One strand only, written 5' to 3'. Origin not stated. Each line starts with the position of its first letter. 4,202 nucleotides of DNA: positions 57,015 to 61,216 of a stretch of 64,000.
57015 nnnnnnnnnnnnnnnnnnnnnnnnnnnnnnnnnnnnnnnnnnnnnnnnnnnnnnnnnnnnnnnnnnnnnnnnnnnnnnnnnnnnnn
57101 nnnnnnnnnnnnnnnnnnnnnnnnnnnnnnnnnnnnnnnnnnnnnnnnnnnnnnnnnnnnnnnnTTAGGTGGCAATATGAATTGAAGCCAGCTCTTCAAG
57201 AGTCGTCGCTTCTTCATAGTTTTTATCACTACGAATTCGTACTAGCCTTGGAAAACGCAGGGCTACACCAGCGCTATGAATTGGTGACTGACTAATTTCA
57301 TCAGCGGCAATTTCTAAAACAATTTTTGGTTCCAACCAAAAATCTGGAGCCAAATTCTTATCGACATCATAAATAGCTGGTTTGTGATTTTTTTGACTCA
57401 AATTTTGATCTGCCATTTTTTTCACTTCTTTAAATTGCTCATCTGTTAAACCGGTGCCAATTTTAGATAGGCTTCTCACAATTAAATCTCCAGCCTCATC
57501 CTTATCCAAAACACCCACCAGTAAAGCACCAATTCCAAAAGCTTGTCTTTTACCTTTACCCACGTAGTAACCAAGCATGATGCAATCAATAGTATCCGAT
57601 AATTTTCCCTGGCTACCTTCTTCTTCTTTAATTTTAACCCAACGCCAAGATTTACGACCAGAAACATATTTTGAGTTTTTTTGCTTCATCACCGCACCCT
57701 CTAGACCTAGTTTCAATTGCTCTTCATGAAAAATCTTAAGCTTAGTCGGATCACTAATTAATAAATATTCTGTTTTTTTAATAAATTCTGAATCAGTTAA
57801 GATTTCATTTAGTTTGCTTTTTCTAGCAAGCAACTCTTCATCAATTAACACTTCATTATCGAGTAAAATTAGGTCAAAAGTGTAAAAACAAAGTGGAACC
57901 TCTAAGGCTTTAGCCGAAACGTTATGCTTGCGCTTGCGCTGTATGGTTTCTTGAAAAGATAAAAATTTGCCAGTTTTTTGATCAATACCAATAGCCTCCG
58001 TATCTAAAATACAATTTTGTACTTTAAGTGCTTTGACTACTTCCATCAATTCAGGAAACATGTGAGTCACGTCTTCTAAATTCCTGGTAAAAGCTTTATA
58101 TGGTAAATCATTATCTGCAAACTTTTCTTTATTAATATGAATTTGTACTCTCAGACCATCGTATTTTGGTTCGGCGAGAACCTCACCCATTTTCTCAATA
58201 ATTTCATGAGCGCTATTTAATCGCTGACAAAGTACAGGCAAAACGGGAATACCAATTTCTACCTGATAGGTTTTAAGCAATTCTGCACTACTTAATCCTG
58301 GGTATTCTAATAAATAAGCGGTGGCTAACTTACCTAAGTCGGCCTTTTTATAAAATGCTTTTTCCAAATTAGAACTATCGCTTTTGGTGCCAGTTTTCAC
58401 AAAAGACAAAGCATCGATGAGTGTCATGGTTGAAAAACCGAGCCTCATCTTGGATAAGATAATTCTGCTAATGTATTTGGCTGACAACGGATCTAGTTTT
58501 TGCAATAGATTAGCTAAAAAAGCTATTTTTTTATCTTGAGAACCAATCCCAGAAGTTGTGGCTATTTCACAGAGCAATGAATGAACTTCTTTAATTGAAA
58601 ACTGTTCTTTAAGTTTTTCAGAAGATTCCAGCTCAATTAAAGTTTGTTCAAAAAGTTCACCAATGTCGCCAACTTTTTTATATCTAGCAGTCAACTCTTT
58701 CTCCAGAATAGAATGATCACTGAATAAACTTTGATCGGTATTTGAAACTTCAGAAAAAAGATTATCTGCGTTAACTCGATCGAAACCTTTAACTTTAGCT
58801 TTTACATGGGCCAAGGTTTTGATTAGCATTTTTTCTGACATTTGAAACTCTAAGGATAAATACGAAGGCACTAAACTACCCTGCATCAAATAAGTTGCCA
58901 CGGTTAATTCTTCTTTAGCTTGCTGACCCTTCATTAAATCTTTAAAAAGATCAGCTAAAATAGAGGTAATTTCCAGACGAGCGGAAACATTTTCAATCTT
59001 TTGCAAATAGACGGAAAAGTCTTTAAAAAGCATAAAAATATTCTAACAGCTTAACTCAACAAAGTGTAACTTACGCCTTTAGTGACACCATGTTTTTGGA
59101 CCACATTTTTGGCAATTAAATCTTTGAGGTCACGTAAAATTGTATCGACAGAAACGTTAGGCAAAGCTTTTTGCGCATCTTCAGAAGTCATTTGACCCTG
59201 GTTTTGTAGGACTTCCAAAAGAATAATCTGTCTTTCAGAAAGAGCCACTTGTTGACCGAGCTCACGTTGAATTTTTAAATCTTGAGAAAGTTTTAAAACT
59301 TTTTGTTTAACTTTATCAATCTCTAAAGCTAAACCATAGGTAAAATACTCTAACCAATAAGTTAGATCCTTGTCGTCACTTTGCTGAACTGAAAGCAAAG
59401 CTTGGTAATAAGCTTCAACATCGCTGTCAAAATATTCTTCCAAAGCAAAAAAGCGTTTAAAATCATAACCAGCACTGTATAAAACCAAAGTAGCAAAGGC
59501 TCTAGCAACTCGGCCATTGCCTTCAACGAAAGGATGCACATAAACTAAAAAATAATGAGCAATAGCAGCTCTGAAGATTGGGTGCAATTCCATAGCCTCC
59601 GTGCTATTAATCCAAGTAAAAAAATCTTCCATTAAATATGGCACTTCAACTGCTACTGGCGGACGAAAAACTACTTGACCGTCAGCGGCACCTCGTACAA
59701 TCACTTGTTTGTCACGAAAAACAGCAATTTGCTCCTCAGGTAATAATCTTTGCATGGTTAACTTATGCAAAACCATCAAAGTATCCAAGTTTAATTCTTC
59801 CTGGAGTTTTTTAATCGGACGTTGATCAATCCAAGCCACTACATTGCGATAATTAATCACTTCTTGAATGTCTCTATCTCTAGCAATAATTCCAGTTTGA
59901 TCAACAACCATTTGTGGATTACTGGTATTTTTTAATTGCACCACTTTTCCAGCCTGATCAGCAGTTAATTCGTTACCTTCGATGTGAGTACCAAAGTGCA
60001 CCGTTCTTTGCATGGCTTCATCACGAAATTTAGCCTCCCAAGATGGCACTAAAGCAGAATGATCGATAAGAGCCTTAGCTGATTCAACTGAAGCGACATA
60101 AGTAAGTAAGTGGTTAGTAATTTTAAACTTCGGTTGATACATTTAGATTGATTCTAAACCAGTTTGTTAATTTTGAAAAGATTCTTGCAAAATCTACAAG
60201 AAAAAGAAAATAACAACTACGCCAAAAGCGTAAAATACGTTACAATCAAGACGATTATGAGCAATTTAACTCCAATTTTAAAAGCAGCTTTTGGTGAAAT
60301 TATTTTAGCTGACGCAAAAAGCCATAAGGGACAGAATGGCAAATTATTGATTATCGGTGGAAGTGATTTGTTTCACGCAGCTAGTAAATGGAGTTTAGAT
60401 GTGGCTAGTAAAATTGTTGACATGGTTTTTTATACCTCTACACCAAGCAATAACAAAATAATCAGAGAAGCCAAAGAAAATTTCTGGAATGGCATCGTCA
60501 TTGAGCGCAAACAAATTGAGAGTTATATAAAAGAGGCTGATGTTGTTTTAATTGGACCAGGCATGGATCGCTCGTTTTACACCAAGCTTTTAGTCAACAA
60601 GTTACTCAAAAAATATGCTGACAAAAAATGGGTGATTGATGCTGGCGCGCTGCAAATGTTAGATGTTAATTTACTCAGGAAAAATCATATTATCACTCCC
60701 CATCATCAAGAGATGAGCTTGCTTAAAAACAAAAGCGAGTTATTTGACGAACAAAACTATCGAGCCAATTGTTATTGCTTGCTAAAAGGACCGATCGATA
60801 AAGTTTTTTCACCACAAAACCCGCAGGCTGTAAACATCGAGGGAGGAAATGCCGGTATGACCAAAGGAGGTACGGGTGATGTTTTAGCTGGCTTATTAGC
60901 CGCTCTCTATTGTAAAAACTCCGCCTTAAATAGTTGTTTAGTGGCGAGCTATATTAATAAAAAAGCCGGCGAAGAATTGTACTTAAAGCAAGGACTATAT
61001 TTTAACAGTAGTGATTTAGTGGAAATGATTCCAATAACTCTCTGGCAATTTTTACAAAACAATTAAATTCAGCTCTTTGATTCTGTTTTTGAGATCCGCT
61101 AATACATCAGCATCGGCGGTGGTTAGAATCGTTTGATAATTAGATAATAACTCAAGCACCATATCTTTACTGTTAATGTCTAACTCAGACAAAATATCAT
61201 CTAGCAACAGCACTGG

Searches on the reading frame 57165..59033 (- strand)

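Call 18: search_protein_families(library=pfam, proteins=[window:57165-59033:-], max_evalue=0.001)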
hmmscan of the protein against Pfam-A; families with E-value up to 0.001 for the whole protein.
window:57165-59033:- (622 aa): 3 families
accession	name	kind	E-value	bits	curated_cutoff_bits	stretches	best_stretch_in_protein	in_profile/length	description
PF01068.26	DNA_ligase_A_M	-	2.1e-46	158.7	26.2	1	266-469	1-204/204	ATP dependent DNA ligase domain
PF04675.19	DNA_ligase_A_N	-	3.6e-30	105.9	24.6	1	3-210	2-174/174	DNA ligase N terminus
PF04679.21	DNA_ligase_A_C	-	4e-17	62.9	27.5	1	500-604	4-94/94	ATP dependent DNA ligase C terminal region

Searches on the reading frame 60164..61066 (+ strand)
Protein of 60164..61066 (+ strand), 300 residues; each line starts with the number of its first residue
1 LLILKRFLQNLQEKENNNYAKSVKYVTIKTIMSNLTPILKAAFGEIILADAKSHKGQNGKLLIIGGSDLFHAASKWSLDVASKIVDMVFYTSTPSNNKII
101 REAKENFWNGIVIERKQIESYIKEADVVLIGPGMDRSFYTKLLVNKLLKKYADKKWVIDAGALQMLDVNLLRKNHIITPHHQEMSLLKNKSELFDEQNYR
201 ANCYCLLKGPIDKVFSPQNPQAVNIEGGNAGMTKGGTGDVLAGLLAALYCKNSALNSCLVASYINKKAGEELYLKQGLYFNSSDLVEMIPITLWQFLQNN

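Call 18: search_protein_families(library=pfam, proteins=[window:60164-61066:+], max_evalue=0.001)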
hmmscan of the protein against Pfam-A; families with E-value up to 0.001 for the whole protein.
window:60164-61066:+ (300 aa): 1 family
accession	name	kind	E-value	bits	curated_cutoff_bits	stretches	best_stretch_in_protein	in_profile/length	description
PF01256.23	Carb_kinase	-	2.7e-31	109.3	27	1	62-290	2-241/242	NAD(P)H-hydrate dehydratase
